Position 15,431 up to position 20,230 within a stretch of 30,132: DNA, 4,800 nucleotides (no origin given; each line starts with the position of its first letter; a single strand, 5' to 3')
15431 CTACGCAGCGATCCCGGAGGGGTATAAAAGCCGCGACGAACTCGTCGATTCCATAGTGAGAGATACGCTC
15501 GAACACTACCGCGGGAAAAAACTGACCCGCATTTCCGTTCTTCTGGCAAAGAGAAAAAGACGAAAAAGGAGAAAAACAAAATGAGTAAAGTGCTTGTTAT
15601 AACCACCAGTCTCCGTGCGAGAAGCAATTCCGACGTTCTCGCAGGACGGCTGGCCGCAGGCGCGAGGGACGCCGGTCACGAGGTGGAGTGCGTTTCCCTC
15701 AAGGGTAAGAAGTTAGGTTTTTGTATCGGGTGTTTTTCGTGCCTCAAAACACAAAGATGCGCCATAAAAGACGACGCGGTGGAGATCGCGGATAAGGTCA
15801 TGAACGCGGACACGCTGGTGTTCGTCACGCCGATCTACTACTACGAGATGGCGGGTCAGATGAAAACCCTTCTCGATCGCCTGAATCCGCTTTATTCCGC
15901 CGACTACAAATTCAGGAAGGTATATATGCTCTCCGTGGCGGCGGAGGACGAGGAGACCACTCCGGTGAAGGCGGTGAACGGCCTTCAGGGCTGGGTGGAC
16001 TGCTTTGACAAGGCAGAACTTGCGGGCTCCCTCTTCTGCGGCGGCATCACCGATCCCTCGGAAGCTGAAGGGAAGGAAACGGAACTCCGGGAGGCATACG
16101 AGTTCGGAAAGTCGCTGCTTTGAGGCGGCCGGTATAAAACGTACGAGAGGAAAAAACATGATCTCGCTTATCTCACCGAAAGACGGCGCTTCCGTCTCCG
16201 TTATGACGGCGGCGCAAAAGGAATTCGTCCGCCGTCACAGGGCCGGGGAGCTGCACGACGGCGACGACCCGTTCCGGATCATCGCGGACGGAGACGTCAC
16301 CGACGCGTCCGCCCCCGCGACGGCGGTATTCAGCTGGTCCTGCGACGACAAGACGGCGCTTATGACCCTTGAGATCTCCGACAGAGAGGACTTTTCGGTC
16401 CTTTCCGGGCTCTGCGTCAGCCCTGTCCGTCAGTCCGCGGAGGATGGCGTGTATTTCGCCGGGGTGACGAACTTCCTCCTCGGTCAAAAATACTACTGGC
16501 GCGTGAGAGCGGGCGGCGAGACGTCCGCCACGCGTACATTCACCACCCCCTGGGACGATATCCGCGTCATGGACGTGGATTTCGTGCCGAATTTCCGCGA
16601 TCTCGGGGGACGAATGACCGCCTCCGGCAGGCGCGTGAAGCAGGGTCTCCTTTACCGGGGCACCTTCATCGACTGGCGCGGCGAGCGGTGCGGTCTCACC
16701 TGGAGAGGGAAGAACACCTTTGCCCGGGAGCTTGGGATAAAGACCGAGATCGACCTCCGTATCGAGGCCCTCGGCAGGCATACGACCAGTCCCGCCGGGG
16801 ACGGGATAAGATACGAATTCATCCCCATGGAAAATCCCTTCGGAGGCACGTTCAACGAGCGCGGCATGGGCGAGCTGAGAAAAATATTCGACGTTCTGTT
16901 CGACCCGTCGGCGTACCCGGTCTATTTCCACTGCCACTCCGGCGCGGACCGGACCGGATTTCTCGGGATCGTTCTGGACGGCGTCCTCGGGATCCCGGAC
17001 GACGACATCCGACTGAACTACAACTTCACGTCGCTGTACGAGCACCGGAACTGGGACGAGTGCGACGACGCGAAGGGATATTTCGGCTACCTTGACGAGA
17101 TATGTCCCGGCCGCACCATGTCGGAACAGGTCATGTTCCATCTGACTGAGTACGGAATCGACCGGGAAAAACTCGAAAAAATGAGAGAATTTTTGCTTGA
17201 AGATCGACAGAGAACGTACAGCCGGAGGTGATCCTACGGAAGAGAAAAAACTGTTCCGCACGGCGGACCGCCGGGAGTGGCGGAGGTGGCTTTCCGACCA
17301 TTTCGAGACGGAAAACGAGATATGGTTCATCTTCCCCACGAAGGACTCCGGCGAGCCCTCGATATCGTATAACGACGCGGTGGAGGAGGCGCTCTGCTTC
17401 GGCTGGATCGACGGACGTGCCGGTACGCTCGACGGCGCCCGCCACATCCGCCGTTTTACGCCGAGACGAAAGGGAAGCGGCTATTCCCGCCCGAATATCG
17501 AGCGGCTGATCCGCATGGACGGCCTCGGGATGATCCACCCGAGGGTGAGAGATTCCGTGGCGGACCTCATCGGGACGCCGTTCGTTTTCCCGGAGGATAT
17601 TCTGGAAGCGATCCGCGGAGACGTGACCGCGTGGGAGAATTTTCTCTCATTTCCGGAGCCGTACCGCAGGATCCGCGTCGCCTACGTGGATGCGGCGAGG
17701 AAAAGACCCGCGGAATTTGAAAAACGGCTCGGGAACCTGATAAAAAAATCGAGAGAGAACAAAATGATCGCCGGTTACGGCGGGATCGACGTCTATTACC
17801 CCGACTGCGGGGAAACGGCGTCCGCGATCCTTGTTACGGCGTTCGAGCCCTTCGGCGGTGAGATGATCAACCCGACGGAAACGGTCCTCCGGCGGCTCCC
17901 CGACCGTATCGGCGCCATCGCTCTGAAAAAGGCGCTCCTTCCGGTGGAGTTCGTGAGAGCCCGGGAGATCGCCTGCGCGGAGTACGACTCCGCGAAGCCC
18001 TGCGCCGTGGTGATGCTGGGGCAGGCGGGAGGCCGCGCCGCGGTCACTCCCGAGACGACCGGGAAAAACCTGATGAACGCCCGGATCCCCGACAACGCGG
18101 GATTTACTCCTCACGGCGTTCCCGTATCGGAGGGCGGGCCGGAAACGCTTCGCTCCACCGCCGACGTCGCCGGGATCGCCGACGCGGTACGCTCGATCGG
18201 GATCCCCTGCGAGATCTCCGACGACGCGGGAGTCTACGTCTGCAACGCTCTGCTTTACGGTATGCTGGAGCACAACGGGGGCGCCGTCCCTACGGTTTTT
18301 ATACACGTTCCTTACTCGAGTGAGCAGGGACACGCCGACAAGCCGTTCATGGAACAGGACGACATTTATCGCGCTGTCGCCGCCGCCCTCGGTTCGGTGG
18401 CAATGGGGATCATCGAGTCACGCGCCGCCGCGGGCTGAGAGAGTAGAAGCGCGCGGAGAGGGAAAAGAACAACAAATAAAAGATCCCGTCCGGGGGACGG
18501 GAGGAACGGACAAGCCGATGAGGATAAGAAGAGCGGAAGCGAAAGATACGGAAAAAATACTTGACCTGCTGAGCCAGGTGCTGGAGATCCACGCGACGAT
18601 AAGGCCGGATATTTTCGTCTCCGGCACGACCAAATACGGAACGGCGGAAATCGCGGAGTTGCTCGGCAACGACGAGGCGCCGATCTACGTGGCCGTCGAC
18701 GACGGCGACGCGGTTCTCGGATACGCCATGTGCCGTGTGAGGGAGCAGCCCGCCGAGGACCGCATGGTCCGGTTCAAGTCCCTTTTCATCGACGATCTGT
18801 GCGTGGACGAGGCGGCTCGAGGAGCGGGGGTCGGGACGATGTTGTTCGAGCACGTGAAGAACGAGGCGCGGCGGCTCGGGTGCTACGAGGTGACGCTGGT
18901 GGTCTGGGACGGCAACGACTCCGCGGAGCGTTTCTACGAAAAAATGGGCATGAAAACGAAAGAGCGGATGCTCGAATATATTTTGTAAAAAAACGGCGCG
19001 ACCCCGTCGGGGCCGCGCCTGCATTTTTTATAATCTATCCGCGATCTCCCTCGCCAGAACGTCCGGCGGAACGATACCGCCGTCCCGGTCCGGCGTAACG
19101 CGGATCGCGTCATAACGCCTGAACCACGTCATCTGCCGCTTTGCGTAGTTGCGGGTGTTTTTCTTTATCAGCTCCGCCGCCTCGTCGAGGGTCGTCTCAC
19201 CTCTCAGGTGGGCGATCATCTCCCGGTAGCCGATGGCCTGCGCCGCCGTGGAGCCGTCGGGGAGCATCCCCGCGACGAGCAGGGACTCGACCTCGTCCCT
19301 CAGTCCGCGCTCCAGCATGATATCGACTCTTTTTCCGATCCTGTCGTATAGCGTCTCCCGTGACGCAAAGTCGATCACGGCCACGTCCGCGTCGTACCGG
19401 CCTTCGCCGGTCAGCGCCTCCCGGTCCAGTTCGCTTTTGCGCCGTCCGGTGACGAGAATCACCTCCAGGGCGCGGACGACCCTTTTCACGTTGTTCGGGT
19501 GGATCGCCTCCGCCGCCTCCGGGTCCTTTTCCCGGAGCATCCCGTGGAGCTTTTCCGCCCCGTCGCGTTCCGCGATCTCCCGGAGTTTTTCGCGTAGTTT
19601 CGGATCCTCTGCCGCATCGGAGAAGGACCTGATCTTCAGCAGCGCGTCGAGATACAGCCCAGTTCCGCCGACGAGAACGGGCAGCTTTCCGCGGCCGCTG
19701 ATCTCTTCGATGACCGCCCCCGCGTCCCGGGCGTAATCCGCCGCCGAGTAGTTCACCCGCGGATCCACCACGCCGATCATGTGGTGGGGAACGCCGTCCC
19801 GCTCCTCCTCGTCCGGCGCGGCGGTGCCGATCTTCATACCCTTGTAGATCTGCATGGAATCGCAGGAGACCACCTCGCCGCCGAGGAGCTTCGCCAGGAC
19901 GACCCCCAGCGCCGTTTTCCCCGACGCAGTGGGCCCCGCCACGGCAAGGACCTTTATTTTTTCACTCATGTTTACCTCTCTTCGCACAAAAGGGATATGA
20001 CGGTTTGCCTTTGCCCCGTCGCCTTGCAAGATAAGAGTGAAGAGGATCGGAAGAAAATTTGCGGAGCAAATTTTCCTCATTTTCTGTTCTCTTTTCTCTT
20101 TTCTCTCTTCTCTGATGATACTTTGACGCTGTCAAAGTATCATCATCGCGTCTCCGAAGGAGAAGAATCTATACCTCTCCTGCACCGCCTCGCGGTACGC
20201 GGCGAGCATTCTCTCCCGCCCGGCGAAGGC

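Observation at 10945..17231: Five-paralog tandem array of cytoplasmic FN3-like + cysteine (PTP-type) phosphatases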

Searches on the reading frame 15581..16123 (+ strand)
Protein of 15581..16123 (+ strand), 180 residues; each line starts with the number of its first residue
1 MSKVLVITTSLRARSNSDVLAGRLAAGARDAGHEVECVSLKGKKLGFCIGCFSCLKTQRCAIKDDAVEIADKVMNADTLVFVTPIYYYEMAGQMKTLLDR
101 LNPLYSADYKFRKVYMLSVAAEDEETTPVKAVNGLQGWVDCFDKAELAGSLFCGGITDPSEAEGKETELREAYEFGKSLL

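Call 4: search_protein_families(library=pfam, proteins=[window:15581-16123:+], max_evalue=0.1)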
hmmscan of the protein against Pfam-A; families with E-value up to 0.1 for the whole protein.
window:15581-16123:+ (180 aa): 2 families
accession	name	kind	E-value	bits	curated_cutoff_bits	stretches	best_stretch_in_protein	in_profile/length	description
PF03358.20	FMN_red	-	3.1e-22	79.2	24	1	3-121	2-116/152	NADPH-dependent FMN reductase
PF02525.22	Flavodoxin_2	-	1.5e-12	48.1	27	1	2-101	1-103/198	Flavodoxin-like fold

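Call 5: search_protein_families(library=ncbifam, proteins=[window:15581-16123:+], max_evalue=0.1)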
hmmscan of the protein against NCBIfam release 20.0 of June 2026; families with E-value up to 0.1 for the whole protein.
window:15581-16123:+ (180 aa): 9 families
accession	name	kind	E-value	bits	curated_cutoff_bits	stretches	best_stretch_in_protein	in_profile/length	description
NF002999.0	PRK03767.1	equivalog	1.2e-06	28.5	141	1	1-114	1-108/200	NAD(P)H:quinone oxidoreductase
TIGR03567.1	FMN_reduc_SsuE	equivalog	6.2e-06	26.2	164.05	1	3-101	1-91/171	NADPH-dependent FMN reductase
NF007280.0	PRK09739.1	equivalog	6.3e-06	26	162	1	2-126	4-135/199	NAD(P)H oxidoreductase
TIGR01755.1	flav_wrbA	equivalog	4.3e-05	23.6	132.5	1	62-115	54-108/197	NAD(P)H:quinone oxidoreductase type IV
TIGR04037.1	LLM_duo_CE1759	subfamily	0.00012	21.9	175.9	1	5-103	2-100/199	CE1759 family FMN reductase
NF007859.0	PRK10569.1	equivalog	0.00029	20.6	225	1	68-101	59-92/191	NADPH-dependent FMN reductase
TIGR03566.1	FMN_reduc_MsuE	equivalog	0.00063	19.6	212.5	1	4-102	2-95/174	FMN reductase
NF002370.0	PRK01355.1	subfamily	0.0075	15.8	143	1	1-101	1-103/199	FMN-dependent NADH-azoreductase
NF002044.1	PRK00871.1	equivalog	0.043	13.2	210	1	71-100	50-79/170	glutathione-regulated potassium-efflux system oxidoreductase KefF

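Call 48: search_protein_families(library=padloc, proteins=[window:15581-16123:+], max_evalue=0.01)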
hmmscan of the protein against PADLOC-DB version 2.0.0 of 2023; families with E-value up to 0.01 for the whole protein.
window:15581-16123:+ (180 aa): 0 families

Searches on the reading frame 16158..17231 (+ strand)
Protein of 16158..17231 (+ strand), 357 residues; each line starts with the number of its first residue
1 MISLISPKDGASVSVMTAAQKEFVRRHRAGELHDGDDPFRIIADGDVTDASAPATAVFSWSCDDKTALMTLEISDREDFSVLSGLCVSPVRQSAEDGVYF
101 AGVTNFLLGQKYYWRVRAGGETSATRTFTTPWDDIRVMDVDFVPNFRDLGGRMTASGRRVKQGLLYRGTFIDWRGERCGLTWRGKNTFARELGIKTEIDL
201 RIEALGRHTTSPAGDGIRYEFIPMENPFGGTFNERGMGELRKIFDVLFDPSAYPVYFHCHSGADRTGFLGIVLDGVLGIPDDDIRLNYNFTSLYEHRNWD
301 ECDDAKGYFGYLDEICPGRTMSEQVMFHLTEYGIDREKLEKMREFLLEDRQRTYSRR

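Call 4: search_protein_families(library=pfam, proteins=[window:16158-17231:+], max_evalue=0.1)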
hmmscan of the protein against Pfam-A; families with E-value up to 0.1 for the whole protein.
window:16158-17231:+ (357 aa): 6 families
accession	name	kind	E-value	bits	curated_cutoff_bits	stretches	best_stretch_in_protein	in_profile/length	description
PF13350.11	Y_phosphatase3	-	3.7e-24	86.4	22.2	1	139-300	2-176/240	Tyrosine phosphatase family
PF03162.18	Y_phosphatase2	-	3.5e-05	23.9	27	1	187-269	26-108/165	Tyrosine phosphatase family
PF22741.1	PTP-NADK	-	0.00097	19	27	1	190-267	45-122/163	DSP-PTPase phosphatase fused to NAD+ Kinase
PF16656.11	Pur_ac_phosph_N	-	0.0074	17.3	30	1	53-130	12-93/93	Purple acid Phosphatase, N-terminal domain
PF22785.1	Tc-R-P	-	0.05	14.6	27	1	190-267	20-94/106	Polymorphic toxin system, DSP-PTPase phosphatase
PF16655.11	PhoD_N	-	0.082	13.9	30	0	63-130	24-90/90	PhoD-like phosphatase, N-terminal domain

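Call 5: search_protein_families(library=ncbifam, proteins=[window:16158-17231:+], max_evalue=0.1)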
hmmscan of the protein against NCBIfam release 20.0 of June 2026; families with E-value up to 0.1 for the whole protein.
window:16158-17231:+ (357 aa): 0 families

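Call 48: search_protein_families(library=padloc, proteins=[window:16158-17231:+], max_evalue=0.01)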
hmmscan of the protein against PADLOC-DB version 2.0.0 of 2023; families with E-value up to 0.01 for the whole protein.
window:16158-17231:+ (357 aa): 0 families

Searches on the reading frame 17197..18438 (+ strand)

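Call 4: search_protein_families(library=pfam, proteins=[window:17197-18438:+], max_evalue=0.1)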
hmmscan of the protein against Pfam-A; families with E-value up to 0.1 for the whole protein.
window:17197-18438:+ (413 aa): 2 families
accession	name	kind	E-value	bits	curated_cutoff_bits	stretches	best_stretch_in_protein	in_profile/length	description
PF01470.22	Peptidase_C15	-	1.1e-40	140.3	22.7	1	211-399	3-199/204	Pyroglutamyl peptidase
PF13376.11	OmdA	-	1.2e-10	41.6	25.6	1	129-188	2-60/60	Bacteriocin-protection, YdeI or OmpD-Associated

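Call 5: search_protein_families(library=ncbifam, proteins=[window:17197-18438:+], max_evalue=0.1)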
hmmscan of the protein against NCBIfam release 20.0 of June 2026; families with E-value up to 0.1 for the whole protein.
window:17197-18438:+ (413 aa): 6 families
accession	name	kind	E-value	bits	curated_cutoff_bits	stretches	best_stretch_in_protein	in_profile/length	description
NF009676.0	PRK13197.1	subfamily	5.6e-46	157.2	199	1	210-400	3-199/215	pyroglutamyl-peptidase I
TIGR00504.1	pyro_pdase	equivalog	1.6e-40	139.4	201.75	1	211-400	2-197/213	pyroglutamyl-peptidase I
NF009673.0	PRK13194.1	equivalog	1.7e-33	116.2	274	1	211-377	3-173/208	pyroglutamyl-peptidase I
NF009675.0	PRK13196.1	equivalog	5.5e-30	104.8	308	1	209-402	2-208/219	pyroglutamyl-peptidase I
NF009672.0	PRK13193.1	equivalog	4.8e-21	75.4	271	1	211-397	3-194/209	pyroglutamyl-peptidase I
NF009674.0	PRK13195.1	equivalog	3.5e-18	66.4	382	1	209-373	2-173/222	pyrrolidone-carboxylate peptidase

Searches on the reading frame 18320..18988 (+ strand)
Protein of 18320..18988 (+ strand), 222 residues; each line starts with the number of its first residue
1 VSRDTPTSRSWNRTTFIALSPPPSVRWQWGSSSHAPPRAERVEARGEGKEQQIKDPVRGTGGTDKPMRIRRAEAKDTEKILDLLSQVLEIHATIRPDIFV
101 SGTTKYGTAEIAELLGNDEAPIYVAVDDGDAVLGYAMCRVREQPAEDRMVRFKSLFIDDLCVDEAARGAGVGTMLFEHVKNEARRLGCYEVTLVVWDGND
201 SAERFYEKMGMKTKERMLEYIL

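Call 18: search_protein_families(library=pfam, proteins=[window:18320-18988:+], max_evalue=0.001)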
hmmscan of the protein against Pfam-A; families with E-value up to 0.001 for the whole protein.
window:18320-18988:+ (222 aa): 4 families
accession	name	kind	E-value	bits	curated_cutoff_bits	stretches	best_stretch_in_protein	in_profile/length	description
PF00583.31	Acetyltransf_1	-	3.4e-18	66.4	20.7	1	106-211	20-116/116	Acetyltransferase (GNAT) family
PF13508.13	Acetyltransf_7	-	2.7e-13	50.5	27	1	120-210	3-81/84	Acetyltransferase (GNAT) domain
PF13673.13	Acetyltransf_10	-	8.4e-10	39.2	23.6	1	110-217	21-113/128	Acetyltransferase (GNAT) domain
PF08445.16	FR47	-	3e-06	27.6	22.1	1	146-214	13-80/86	FR47-like protein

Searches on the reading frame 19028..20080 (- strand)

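Call 18: search_protein_families(library=pfam, proteins=[window:19028-20080:-], max_evalue=0.001)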
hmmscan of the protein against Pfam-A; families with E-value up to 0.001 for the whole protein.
window:19028-20080:- (350 aa): 2 families
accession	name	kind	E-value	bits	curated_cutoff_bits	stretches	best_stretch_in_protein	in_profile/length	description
PF01715.23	IPPT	-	1.9e-87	293.4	23.6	1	77-322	1-242/243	IPP transferase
PF01745.22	IPT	-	6e-07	29.6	20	1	43-96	2-55/233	Isopentenyl transferase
